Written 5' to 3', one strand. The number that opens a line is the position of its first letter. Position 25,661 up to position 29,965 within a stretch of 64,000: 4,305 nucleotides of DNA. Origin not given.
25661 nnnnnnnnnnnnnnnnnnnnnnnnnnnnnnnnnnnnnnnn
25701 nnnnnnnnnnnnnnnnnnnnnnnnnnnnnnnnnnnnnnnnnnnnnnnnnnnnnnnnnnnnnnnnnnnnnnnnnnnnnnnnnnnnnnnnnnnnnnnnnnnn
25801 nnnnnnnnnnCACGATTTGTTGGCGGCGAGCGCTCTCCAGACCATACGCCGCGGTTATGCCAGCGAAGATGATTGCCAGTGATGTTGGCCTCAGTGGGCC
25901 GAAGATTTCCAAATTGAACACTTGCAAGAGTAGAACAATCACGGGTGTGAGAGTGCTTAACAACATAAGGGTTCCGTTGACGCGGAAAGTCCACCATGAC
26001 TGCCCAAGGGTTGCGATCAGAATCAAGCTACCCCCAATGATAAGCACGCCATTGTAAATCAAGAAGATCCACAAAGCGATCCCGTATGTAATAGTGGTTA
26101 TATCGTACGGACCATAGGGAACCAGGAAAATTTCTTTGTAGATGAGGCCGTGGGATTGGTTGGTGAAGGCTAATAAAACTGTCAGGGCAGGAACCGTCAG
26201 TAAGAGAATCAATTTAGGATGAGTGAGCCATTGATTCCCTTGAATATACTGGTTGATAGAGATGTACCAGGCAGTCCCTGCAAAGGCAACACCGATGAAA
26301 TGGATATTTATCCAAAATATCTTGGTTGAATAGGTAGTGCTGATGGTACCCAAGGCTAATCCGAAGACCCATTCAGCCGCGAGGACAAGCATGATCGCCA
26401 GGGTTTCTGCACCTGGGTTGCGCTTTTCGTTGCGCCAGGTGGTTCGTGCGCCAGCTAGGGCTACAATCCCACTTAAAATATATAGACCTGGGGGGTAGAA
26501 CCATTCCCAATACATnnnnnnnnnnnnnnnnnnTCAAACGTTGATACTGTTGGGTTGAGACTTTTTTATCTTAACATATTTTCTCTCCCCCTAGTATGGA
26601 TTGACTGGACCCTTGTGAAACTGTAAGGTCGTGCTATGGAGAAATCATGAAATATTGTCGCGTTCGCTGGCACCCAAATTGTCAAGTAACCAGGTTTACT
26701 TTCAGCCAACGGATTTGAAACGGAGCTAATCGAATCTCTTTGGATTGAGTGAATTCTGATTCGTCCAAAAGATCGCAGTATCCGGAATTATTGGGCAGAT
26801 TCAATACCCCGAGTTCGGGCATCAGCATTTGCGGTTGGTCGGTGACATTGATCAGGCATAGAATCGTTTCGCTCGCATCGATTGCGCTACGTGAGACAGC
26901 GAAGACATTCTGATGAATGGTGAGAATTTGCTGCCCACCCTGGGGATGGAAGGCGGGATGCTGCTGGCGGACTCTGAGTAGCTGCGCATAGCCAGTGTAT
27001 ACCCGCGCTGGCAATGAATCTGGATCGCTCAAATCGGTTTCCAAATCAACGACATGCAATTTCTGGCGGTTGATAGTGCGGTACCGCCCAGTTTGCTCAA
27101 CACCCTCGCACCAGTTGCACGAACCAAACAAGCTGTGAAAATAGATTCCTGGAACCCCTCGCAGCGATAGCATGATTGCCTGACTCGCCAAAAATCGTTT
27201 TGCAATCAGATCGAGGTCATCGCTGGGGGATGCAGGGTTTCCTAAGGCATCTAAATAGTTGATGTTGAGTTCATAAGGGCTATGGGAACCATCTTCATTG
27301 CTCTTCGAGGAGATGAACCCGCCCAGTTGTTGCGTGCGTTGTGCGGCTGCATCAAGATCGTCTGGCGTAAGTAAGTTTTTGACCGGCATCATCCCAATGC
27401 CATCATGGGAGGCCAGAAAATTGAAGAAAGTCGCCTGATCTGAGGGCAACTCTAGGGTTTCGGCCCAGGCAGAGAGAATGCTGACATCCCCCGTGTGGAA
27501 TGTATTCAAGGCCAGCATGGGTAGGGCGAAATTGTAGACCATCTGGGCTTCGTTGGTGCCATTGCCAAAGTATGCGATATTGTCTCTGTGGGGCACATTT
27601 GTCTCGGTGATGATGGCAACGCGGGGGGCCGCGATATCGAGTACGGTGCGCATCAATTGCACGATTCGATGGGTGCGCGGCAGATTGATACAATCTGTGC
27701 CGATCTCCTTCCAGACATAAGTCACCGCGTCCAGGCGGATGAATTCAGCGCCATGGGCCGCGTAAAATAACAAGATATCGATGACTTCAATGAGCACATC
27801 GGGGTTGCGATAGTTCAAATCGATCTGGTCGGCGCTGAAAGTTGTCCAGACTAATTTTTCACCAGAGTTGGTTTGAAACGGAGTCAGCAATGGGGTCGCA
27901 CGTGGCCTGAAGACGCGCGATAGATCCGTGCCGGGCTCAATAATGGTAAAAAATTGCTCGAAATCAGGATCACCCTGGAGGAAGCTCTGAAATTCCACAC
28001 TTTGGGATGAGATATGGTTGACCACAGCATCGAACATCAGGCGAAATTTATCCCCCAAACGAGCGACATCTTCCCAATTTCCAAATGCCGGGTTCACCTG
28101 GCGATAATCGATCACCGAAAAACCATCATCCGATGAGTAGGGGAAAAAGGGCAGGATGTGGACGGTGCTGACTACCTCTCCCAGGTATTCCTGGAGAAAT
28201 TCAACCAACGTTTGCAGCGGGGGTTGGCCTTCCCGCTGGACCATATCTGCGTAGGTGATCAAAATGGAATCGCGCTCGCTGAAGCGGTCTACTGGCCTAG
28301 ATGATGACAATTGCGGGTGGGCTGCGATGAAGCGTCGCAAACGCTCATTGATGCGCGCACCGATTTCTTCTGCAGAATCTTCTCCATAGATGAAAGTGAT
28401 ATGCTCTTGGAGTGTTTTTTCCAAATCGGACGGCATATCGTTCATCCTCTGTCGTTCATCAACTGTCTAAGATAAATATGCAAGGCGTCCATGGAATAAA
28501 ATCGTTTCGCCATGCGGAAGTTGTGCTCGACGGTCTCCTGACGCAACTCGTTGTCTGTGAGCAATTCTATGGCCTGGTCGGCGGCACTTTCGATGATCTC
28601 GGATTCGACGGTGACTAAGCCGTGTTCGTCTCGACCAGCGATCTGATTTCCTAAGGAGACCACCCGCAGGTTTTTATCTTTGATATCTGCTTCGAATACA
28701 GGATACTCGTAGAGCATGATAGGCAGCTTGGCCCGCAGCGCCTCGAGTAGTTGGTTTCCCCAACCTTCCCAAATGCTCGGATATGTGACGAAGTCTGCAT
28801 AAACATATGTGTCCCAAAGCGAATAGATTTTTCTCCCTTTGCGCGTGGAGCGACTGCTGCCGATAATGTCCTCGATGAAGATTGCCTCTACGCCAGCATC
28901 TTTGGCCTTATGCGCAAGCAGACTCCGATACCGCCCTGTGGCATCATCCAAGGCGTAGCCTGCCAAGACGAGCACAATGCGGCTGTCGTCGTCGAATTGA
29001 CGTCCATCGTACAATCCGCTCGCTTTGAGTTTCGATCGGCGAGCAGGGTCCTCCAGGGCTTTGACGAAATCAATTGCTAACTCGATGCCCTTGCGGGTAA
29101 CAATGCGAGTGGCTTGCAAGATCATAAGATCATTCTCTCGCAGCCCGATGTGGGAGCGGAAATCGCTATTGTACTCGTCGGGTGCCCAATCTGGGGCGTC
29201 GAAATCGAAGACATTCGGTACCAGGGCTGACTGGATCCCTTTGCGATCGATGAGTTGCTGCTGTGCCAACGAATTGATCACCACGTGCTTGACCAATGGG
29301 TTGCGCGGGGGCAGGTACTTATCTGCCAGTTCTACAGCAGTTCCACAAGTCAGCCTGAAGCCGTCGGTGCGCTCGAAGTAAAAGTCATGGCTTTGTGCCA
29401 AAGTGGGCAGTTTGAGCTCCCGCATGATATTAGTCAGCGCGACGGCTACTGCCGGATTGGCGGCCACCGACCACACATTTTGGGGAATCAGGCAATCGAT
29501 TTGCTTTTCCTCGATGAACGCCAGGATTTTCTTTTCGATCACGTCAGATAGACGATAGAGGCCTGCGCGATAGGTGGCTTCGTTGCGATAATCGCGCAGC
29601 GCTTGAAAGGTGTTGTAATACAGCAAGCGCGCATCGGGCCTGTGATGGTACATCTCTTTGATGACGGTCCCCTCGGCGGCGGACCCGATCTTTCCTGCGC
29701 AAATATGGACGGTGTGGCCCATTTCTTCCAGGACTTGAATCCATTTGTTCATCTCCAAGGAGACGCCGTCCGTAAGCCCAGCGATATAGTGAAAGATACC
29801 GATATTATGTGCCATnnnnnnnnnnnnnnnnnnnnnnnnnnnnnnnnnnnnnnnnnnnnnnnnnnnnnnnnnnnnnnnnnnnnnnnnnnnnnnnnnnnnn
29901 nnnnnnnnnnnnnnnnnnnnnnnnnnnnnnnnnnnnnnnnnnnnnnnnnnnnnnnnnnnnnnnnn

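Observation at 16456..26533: Six tightly coupled 7TM-PAS-HisKA_2 sensor kinases organised as three (B,A) gene pairs, with no response regulator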

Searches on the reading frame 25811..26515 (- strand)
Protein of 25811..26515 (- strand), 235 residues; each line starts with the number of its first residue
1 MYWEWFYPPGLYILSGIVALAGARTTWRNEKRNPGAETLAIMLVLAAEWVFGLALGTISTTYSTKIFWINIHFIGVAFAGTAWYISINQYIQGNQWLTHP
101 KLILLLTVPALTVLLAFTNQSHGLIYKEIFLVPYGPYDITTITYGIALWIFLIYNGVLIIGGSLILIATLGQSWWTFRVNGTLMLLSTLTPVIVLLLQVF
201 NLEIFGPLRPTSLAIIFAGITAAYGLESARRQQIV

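Call 59: predict_structure(alignment_id=A3)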
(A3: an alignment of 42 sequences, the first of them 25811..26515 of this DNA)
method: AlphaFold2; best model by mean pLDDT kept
length: 235 residues; sequences in the alignment: 42
mean_pLDDT: 88.4   pTM: 0.85
mean pLDDT of the five models: 88.4, 88.3, 88.0, 86.8, 84.3
residues with pLDDT >= 90: 136; 70-90: 85; 50-70: 14; < 50: 0
segments of 3 or more residues with pLDDT < 50: none
pLDDT, mean of each block of 10 residues (from residue 1): 82 96 91 88 96 94 94 95 93 86 95 95 93 87 93 93 87 65 83 87 83 92 81 57
secondary structure, 60 per line:
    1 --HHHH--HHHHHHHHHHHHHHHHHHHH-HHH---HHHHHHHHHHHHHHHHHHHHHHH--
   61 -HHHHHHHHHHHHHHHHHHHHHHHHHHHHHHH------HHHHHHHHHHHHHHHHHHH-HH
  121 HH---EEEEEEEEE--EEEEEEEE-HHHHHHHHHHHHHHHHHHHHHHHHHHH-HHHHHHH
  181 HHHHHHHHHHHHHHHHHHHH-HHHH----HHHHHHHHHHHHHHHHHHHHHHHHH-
elements in order: H3-6 H9-28 H36-58 H62-92 H99-117 H119-122 E126-134 E137-144 H146-172 H174-200 H202-205 H210-234

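Call 61: fold_search(model_id=the predicted structure, library=pdb)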
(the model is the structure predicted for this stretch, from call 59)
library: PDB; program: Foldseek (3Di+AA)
matches with E <= 10: 1142; with E <= 0.001: 4
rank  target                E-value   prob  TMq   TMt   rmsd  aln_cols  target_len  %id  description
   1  7eb2_D                4.6e-04  1.00  0.58  0.24   6.9       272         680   14  Cryo-EM structure of human GABA(B) receptor-Gi protein complex (released 2021-05-05)
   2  8iei_B                4.8e-04  1.00  0.43  0.37  11.4       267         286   15  Cryo-EM structure of GPR156A/B of G-protein free GPR156 (local refine) (released 2024-02-14)
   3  8iei_A                5.1e-04  1.00  0.48  0.42  10.3       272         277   14  Cryo-EM structure of GPR156A/B of G-protein free GPR156 (local refine) (released 2024-02-14)
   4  6w2y_B                6.4e-04  1.00  0.56  0.25   6.5       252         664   17  CryoEM Structure of GABAB1b Homodimer (released 2020-07-01)
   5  9asb_Q                1.1e-03  1.00  0.54  0.21   6.6       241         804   13  Structure of human calcium-sensing receptor in complex with chimeric Gq (miniGisq) protein in nanodiscs (released 2024-04-17)
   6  8szf_A                1.1e-03  1.00  0.54  0.20   6.3       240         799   12  Cryo-EM structure of cinacalcet-bound active-state human calcium-sensing receptor CaSR in lipid nanodiscs (released 2024-02-07)
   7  6w2y_A                1.1e-03  1.00  0.54  0.24   7.0       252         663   17  CryoEM Structure of GABAB1b Homodimer (released 2020-07-01)
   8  8iep_D                1.1e-03  1.00  0.52  0.46  10.1       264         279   13  Cryo-EM structure of GPR156C/D of G-protein free GPR156 (local refine) (released 2024-02-14)
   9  7sk6_A                1.2e-03  1.00  0.43  0.36   9.7       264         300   14  Cryo-EM structure of human ACKR3 in complex with chemokine N-terminal mutant CXCL12_LRHQ and an intracellular Fab (released 2022-07-27)
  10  7m3g_A                1.4e-03  1.00  0.53  0.20   6.5       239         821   14  Asymmetric Activation of the Calcium Sensing Receptor Homodimer (released 2021-06-30)
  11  9avl_Q                1.7e-03  1.00  0.55  0.21   6.5       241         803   12  Structure of human calcium-sensing receptor in complex with Gi3 protein in nanodiscs (released 2024-04-17)
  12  7sil_A                1.8e-03  1.00  0.56  0.21   6.5       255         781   10  Structure of positive allosteric modulator-bound active human calcium-sensing receptor (released 2022-01-19)
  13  8ieb_A                1.9e-03  1.00  0.44  0.39  11.2       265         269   15  Cryo-EM structure of GPR156 of GPR156-miniGo-scFv16 complex (local refine) (released 2024-02-14)
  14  8jcx_2                2.0e-03  1.00  0.58  0.22   6.7       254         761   11  Cryo-EM structure of mGlu2-mGlu3 heterodimer in presence of LY341495 and NAM563 (dimerization mode II) (released 2023-06-21)
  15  8szh_B                2.0e-03  1.00  0.50  0.19   6.8       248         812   13  Cryo-EM structure of cinacalcet-bound human calcium-sensing receptor CaSR-Gi complex in lipid nanodiscs (released 2024-02-07)
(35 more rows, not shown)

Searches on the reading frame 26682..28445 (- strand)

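Call 7: search_protein_families(library=pfam, proteins=[window:26682-28445:-], max_evalue=0.0001)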
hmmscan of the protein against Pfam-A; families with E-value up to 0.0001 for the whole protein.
window:26682-28445:- (587 aa): 1 family
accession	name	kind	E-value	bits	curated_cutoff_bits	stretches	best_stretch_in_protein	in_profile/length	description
PF00128.31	Alpha-amylase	-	1.6e-24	87.4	22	1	92-322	33-281/446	Alpha amylase, catalytic domain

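Call 67: search_protein_families(library=ncbifam, proteins=[window:26682-28445:-], max_evalue=0.001)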
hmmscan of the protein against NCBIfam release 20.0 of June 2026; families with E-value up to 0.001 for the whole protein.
window:26682-28445:- (587 aa): 7 families
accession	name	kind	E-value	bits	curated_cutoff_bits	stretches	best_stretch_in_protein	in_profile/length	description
TIGR03852.1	sucrose_gtfA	equivalog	8.2e-64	215.9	334.4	1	60-536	3-462/470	sucrose phosphorylase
TIGR02456.1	treS_nterm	equivalog_domain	5.8e-39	134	678.35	1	86-352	35-311/539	maltose alpha-D-glucosyltransferase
TIGR02403.1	trehalose_treC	equivalog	8.6e-22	77.5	799.05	1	73-246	22-200/544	alpha,alpha-phosphotrehalase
NF008183.0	PRK10933.1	subfamily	1.1e-16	60.7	535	1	87-247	41-208/551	alpha,alpha-phosphotrehalase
NF051899.1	BetGalacBglAAgro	equivalog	8.6e-14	50.8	900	1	90-246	40-204/537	beta-galactosidase BglA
NF041090.1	Cyc-maltodext_AglB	equivalog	2.8e-12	46.2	540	1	87-170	73-162/470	cyclomaltodextrinase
NF008051.0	PRK10785.1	equivalog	6.6e-09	34.5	568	1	88-154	191-260/607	maltodextrin glucosidase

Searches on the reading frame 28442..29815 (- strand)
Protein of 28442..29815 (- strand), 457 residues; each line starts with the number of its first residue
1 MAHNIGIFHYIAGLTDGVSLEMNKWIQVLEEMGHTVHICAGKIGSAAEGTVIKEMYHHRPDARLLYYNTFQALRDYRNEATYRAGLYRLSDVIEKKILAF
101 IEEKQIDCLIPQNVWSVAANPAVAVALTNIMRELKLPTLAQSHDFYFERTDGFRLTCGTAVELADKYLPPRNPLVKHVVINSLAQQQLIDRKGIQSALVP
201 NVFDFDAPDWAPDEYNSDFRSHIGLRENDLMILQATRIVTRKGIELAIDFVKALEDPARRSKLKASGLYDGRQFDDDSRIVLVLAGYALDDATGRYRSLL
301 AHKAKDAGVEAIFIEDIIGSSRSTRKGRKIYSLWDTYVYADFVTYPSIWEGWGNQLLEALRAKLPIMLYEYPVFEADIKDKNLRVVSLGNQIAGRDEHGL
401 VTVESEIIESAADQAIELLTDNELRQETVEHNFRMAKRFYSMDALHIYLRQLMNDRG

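Call 7: search_protein_families(library=pfam, proteins=[window:28442-29815:-], max_evalue=0.0001)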
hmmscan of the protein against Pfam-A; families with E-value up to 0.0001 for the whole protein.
window:28442-29815:- (457 aa): 1 family
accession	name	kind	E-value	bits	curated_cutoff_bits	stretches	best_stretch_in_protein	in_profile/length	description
PF00534.26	Glycos_transf_1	-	4e-10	39.9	26.4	1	220-430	6-167/172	Glycosyl transferases group 1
